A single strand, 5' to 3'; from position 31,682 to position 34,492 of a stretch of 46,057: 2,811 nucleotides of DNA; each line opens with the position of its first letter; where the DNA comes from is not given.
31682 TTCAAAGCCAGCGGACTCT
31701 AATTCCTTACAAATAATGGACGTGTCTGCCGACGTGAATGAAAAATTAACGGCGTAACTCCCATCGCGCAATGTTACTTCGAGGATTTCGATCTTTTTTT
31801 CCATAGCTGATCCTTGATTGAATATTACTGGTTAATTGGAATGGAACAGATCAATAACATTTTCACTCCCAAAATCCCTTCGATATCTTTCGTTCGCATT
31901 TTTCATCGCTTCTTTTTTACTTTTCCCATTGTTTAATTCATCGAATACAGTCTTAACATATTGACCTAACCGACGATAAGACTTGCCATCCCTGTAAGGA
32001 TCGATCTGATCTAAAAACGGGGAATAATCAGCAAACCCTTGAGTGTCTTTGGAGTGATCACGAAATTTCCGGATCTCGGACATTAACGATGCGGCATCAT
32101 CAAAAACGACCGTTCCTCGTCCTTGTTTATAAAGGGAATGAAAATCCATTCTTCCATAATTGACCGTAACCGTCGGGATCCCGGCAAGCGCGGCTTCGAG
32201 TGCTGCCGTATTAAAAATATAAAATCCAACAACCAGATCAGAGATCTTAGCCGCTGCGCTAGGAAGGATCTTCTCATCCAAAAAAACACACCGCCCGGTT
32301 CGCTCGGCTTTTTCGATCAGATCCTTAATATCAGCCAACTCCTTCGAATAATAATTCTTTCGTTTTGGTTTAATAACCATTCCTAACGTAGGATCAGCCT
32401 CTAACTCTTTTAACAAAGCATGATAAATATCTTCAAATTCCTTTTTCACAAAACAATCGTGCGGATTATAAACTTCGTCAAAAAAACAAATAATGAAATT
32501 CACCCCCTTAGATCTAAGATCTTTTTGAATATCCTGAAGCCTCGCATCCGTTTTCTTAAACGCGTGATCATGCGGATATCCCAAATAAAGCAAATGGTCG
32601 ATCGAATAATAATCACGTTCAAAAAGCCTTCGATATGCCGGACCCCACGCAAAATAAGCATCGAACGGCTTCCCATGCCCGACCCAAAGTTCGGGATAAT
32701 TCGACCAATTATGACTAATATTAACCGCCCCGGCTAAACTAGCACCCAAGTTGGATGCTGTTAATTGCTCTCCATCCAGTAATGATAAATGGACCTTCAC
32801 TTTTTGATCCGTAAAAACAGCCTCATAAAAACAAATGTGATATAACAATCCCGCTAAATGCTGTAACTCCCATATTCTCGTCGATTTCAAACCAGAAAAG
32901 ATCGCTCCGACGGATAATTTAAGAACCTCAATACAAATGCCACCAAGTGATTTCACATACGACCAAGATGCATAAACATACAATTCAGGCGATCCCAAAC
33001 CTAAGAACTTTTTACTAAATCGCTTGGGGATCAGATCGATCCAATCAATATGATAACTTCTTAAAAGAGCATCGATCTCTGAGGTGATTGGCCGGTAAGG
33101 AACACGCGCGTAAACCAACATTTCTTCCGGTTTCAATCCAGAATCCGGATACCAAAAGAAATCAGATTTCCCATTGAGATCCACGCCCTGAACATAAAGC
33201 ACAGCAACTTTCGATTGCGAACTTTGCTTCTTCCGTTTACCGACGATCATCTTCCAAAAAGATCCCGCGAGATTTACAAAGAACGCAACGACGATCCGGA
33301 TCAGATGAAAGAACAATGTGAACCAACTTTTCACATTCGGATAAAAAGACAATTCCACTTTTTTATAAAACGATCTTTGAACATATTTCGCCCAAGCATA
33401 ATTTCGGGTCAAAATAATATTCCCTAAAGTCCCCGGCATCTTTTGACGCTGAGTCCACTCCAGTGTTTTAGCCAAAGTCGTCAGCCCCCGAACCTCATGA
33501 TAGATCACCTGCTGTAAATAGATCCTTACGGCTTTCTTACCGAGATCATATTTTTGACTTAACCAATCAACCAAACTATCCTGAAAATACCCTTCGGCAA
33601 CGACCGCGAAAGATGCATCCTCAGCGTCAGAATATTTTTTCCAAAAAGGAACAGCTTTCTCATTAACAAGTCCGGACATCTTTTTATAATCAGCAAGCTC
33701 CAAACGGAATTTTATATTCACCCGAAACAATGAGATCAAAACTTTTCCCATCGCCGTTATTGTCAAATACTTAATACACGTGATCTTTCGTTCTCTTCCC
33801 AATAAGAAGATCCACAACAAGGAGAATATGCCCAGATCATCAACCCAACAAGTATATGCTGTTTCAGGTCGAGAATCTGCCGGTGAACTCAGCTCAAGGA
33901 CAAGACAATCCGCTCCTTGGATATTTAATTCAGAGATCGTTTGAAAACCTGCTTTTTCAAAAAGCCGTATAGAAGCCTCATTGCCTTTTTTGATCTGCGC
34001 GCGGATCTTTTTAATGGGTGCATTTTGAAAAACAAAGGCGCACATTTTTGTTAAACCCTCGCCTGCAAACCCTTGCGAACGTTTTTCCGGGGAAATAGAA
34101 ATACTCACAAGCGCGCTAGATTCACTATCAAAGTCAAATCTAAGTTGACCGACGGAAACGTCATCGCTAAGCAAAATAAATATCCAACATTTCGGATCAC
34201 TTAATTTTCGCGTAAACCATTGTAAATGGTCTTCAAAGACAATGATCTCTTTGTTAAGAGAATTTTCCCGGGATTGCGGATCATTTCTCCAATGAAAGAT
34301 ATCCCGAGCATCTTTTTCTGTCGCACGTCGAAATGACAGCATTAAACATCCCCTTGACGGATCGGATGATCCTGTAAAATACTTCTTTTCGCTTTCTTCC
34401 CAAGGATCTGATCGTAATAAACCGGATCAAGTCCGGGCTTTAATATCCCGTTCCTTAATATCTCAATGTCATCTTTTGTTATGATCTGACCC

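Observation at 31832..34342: PseH-like GNAT fused in-frame to a ~650-aa uncharacterised GT-B-like domain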

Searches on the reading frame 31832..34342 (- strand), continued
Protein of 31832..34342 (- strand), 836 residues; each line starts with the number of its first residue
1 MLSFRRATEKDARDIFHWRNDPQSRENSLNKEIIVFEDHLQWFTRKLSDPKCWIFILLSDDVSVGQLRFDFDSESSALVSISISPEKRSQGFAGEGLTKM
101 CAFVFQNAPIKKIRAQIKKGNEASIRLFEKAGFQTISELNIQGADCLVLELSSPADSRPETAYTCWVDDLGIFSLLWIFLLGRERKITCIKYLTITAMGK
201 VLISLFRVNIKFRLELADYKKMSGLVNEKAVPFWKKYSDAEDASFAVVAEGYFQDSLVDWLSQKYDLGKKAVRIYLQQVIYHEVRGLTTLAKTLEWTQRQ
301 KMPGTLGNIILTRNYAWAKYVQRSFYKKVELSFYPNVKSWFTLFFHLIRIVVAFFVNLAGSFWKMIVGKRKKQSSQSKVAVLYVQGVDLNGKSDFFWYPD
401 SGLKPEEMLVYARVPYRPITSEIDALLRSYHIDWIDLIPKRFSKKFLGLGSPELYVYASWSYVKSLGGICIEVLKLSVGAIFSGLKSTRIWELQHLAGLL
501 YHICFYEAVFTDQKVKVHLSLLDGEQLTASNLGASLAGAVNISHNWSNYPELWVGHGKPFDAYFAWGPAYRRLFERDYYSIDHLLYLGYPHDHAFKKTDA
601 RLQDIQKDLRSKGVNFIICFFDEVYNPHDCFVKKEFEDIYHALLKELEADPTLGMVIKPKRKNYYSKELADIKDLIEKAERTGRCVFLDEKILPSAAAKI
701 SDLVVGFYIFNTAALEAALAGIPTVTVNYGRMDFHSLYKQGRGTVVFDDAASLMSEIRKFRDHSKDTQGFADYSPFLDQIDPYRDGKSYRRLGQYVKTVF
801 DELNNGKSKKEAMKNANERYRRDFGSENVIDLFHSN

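Call 66: search_protein_families(library=ncbifam, proteins=[L020:11147-11695:+, L011:591-1100:+, L019:9185-9997:+, L019:7128-8138:+, L020:6814-7833:+, L020:1671-2858:+], max_evalue=0.001)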
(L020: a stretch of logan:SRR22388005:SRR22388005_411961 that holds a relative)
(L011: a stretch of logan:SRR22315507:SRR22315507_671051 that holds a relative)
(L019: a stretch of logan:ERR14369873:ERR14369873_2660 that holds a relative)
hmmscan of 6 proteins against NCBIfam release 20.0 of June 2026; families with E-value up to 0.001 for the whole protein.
L020:11147-11695:+ (182 aa): 2 families
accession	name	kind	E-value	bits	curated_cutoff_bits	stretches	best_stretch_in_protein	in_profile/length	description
TIGR03585.1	PseH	equivalog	5.9e-18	65.4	93.1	1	30-164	4-137/156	UDP-4-amino-4,6-dideoxy-N-acetyl-beta-L-altrosamine N-acetyltransferase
NF040702.1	ileS_w_GNAT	exception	1.7e-05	22.7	1999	1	19-164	279-423/1100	isoleucine--tRNA ligase, N-acetyltransferase domain-containing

L011:591-1100:+ (170 aa): 5 families
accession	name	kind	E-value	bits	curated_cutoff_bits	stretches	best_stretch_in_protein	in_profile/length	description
TIGR03585.1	PseH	equivalog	5.4e-32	111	93.1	1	11-147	5-139/156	UDP-4-amino-4,6-dideoxy-N-acetyl-beta-L-altrosamine N-acetyltransferase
NF011709.0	PRK15130.1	equivalog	1.7e-08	34.5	218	1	45-142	46-141/186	spermidine N1-acetyltransferase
NF040503.1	resist_ArsN1a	equivalog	1.1e-07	31.8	170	1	84-145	78-137/159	arsinothricin resistance N-acetyltransferase ArsN1 family A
NF007527.0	PRK10140.1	equivalog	1.1e-06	28.6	236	1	35-142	29-137/162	N-acetyltransferase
TIGR01575.1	rimI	equivalog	2.4e-05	24.5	86.4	1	92-147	64-118/132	ribosomal protein S18-alanine N-acetyltransferase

L019:9185-9997:+ (270 aa): 0 families

L019:7128-8138:+ (336 aa): 4 families
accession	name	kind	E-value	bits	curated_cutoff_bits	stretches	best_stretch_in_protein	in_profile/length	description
TIGR03590.1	PseG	equivalog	1.9e-70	237.6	153.55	1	1-271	1-277/280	UDP-2,4-diacetamido-2,4,6-trideoxy-beta-L-altropyranose hydrolase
TIGR01133.1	murG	equivalog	1.2e-09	37.6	250.25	1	145-326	165-350/353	undecaprenyldiphospho-muramoylpentapeptide beta-N-acetylglucosaminyltransferase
TIGR01426.2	MGT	subfamily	1.2e-07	31.1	260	0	15-46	6-38/393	macrolide family glycosyltransferase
NF010135.0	PRK13609.1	equivalog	1.2e-06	27.7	500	1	166-330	203-366/388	diglucosyl diacylglycerol synthase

L020:6814-7833:+ (339 aa): 3 families
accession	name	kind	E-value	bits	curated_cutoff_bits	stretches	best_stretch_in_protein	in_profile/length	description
TIGR03590.1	PseG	equivalog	1.4e-68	231.6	153.55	1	1-279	1-280/280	UDP-2,4-diacetamido-2,4,6-trideoxy-beta-L-altropyranose hydrolase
TIGR01133.1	murG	equivalog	1.6e-08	34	250.25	1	152-323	167-342/353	undecaprenyldiphospho-muramoylpentapeptide beta-N-acetylglucosaminyltransferase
TIGR01426.2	MGT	subfamily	0.00034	19.7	260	0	236-309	287-360/393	macrolide family glycosyltransferase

L020:1671-2858:+ (395 aa): 1 family
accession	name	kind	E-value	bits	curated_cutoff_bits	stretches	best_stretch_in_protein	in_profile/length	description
TIGR03573.1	WbuX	subfamily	2e-103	346.4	203.2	1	3-350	2-343/344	N-acetyl sugar amidotransferase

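Call 80: find_encoding_contigs(protein=P0106, flank=8000, max_places=2)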
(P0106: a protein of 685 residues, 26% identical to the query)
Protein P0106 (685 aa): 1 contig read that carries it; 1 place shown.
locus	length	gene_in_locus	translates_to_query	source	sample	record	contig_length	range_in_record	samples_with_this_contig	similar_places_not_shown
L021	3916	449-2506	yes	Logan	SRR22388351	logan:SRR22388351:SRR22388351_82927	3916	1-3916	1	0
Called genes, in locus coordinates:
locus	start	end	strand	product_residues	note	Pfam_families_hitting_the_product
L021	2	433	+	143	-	?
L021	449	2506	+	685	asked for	-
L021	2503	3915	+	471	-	?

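Call 81: find_encoding_contigs(protein=P0080, flank=8000, max_places=2)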
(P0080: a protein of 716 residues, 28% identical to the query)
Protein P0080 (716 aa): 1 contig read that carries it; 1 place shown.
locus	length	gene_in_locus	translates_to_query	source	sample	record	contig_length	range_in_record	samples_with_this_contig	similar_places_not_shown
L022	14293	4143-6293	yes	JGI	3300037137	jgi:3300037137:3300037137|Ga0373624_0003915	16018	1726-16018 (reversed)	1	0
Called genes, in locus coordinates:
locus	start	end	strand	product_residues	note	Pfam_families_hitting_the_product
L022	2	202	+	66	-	?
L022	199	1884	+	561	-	-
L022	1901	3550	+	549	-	PF01575:MaoC_dehydratas, PF00106:adh_short, PF08659:KR (weak), PF13561:adh_short_C2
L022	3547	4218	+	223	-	PF13302:Acetyltransf_3, PF13420:Acetyltransf_4 (weak)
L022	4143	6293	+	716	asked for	-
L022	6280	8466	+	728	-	PF00224:PK, PF14306:PUA_2, PF01747:ATP-sulfurylase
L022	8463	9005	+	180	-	PF00448:SRP54 (weak), PF01583:APS_kinase, PF10609:ParA (faint), PF01656:CbiA (weak)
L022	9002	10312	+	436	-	PF01943:Polysacc_synt, PF13440:Polysacc_synt_3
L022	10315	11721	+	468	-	PF02310:B12-binding, PF04055:Radical_SAM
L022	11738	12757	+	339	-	PF04055:Radical_SAM, PF13186:SPASM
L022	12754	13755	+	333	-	PF03102:NeuB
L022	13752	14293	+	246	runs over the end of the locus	PF02348:CTP_transf_3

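Call 82: predict_structure(alignment_id=A5)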
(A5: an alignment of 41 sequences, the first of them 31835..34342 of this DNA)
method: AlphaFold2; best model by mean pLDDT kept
length: 836 residues; sequences in the alignment: 41
mean_pLDDT: 82.7   pTM: 0.79
mean pLDDT of the five models: 82.7, 82.2, 81.4, 81.4, 80.5
residues with pLDDT >= 90: 551; 70-90: 96; 50-70: 68; < 50: 121
segments of 3 or more residues with pLDDT < 50: 1-7, 26-114, 116-121, 151-157, 225-227, 834-836
pLDDT, mean of each block of 10 residues (from residue 1): 38 54 49 36 39 43 37 35 31 28 39 48 54 55 52 48 93 96 93 93 90 86 53 85 92 89 94 95 92 85 76 91 75 92 93 97 91 89 95 95 98 95 98 96 72 91 97 96 90 96 98 97 94 97 94 91 96 91 97 90 96 98 89 92 97 97 90 96 96 95 96 97 95 90 96 97 88 94 96 98 98 98 97 61
secondary structure, 60 per line:
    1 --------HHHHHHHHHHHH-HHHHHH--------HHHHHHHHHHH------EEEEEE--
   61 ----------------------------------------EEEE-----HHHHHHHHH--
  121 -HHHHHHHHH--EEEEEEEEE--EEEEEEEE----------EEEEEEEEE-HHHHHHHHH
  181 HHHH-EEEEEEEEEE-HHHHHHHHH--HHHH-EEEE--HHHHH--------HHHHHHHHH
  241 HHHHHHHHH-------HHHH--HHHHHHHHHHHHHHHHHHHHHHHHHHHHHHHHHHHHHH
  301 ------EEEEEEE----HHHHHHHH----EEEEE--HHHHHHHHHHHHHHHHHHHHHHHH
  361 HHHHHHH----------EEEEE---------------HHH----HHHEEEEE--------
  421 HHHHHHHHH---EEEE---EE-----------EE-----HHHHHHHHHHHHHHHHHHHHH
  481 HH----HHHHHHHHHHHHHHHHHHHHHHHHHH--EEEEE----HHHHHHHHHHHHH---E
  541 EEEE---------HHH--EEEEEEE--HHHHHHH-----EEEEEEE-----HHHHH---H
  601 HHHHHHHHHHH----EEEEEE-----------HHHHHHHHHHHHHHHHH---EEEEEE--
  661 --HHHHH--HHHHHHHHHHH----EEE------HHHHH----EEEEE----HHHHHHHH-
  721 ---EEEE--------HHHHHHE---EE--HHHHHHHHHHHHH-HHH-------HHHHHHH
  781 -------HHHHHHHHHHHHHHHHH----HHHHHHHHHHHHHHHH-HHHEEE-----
elements in order (helices of 4 or more, strands of 3 or more residues): H9-20 H22-27 H36-46 E53-58 E101-104 H110-118 H122-130 E133-141 E144-151 E162-170 H172-184 E186-195 H197-205 H208-211 E213-216 H219-223 H232-249 H257-260 H263-300 E307-313 H318-325 E330-334 H337-367 E378-382 E408-412 H421-429 E433-436 H460-482 H487-512 E515-519 H524-536 E540-544 E559-565 H568-574 E580-586 H592-596 H600-611 E616-621 H633-649 E653-658 H663-667 H670-680 E685-687 H694-698 E703-707 H712-719 E724-727 H736-741 H750-762 H774-780 H788-804 H809-824 E829-831

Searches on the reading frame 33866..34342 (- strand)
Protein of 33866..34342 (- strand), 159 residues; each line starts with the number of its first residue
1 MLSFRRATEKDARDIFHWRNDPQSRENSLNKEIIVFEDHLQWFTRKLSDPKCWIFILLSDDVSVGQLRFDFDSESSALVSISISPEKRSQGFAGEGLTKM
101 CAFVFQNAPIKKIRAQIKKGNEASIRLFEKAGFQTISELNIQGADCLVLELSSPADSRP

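Call 47: search_solved_structures(query=window:33866-34342:-, max_evalue=0.001, show_alignments=2)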
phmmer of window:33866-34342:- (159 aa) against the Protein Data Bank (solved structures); distinct sequences matched with E-value up to 0.001: 6.
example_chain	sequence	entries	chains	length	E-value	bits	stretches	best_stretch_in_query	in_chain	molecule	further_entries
4xpk_A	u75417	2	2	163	1.7e-07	34.2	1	4-135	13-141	N-Acetyltransferase, PseH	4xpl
6wqb_A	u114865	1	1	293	1.9e-06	30.8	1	38-137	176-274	N-terminal acetyltransferase, GNAT family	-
6wqc_A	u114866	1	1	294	1.9e-06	30.8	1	38-137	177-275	N-terminal acetyltransferase, GNAT family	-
7ovu_A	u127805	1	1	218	9.8e-06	28.5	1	68-137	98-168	Acyl-CoA N-acyltransferases (NAT) superfamily protein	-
3eo4_A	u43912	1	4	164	7.7e-05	25.6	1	4-135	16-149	Uncharacterized protein MJ1062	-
3owc_A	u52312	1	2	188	0.00062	22.6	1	52-134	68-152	Probable acetyltransferase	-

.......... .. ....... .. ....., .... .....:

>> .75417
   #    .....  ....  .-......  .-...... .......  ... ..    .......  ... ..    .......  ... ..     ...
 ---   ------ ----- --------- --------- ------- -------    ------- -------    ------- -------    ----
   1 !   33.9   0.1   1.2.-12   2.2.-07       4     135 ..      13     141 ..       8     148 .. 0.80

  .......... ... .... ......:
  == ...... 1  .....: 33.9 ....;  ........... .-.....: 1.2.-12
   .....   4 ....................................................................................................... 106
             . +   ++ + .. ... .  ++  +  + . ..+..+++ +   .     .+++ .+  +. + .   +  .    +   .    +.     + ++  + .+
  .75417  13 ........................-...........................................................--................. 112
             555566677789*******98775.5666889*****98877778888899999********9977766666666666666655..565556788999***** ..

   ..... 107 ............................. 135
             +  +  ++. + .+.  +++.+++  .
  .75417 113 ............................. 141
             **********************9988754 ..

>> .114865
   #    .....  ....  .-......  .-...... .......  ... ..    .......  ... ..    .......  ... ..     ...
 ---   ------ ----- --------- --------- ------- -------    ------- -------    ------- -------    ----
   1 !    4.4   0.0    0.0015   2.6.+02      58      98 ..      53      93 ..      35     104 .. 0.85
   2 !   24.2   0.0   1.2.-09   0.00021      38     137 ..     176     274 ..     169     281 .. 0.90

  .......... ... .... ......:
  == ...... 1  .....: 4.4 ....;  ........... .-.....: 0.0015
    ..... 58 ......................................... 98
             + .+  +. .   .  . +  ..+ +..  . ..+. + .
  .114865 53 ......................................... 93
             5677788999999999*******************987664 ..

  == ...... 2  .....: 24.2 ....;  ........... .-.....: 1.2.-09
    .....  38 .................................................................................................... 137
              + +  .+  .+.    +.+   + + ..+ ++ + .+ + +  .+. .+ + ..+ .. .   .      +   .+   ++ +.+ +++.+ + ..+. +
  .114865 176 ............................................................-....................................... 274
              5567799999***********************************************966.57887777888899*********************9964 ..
